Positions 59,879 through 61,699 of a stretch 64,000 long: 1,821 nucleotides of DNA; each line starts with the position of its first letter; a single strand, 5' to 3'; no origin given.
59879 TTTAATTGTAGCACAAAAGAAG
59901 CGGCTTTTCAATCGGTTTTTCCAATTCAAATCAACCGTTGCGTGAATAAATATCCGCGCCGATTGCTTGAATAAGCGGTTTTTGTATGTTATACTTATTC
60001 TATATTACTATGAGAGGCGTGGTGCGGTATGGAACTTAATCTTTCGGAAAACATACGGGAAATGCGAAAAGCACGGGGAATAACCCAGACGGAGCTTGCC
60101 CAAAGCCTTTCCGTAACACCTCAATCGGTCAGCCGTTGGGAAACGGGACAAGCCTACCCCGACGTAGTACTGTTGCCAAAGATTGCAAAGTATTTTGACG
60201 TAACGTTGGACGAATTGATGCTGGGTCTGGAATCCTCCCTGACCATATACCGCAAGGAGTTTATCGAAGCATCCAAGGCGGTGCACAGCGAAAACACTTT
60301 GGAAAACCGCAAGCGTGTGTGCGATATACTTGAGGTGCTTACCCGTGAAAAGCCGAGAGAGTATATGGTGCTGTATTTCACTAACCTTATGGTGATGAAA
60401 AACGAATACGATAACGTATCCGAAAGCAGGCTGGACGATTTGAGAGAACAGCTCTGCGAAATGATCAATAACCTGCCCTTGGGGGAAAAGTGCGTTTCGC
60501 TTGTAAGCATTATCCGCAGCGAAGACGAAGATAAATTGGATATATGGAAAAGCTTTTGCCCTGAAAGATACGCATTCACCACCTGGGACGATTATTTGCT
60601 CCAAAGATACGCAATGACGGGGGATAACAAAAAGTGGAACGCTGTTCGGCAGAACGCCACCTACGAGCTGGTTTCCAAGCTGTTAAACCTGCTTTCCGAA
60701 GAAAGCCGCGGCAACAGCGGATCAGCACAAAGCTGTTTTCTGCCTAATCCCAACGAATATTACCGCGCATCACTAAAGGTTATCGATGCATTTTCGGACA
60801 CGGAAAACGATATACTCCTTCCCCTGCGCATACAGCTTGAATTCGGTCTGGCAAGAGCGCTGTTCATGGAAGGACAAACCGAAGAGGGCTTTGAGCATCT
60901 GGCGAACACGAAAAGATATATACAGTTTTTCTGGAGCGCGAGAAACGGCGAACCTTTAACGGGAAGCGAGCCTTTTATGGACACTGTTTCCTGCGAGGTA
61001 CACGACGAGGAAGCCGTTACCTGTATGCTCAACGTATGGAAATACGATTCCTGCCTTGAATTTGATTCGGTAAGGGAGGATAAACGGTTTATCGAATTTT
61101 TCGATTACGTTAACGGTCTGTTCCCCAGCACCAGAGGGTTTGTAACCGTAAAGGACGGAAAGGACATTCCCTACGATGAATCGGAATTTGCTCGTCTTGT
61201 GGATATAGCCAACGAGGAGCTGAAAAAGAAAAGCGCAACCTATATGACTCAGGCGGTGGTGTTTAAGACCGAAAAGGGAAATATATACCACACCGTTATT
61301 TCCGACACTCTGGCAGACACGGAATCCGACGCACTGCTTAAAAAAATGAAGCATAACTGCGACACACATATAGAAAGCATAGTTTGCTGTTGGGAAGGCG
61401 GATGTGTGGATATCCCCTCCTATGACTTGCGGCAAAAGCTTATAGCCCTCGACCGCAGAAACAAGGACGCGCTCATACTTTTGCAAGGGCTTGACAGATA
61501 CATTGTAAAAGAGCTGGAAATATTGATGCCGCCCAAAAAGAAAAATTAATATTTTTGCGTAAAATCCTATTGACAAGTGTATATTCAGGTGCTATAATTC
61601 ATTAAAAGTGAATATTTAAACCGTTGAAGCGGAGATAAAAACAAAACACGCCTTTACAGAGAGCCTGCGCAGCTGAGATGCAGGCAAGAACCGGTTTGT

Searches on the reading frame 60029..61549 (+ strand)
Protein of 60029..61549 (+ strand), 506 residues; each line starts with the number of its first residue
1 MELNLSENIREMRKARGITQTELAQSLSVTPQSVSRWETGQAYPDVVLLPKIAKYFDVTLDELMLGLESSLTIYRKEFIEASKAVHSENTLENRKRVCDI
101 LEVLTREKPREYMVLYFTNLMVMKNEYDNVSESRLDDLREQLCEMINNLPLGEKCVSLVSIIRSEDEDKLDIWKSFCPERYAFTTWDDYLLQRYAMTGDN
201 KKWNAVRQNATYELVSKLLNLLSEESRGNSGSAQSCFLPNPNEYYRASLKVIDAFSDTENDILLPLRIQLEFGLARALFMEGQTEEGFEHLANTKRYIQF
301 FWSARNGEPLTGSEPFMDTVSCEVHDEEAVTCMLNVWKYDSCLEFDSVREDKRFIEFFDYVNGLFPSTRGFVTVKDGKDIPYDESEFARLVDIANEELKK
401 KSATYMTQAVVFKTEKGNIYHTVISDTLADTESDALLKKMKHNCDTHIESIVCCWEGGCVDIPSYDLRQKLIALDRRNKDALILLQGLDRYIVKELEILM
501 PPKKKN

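Call 60: search_protein_families(library=pfam, proteins=[window:60029-61549:+], max_evalue=0.0001)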
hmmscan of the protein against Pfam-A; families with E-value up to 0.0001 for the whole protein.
window:60029-61549:+ (506 aa): 4 families
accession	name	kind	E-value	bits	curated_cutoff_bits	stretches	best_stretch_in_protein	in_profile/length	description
PF01381.28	HTH_3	-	3.1e-16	59.6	23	1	9-63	1-55/55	Helix-turn-helix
PF13560.12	HTH_31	-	1.6e-09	38.3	27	1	7-62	4-60/64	Helix-turn-helix domain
PF12844.13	HTH_19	-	2.4e-09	37.4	30.2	1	7-66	2-61/64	Helix-turn-helix domain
PF13443.12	HTH_26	-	3.8e-08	33.9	22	1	8-64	1-58/63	Cro/C1-type HTH DNA-binding domain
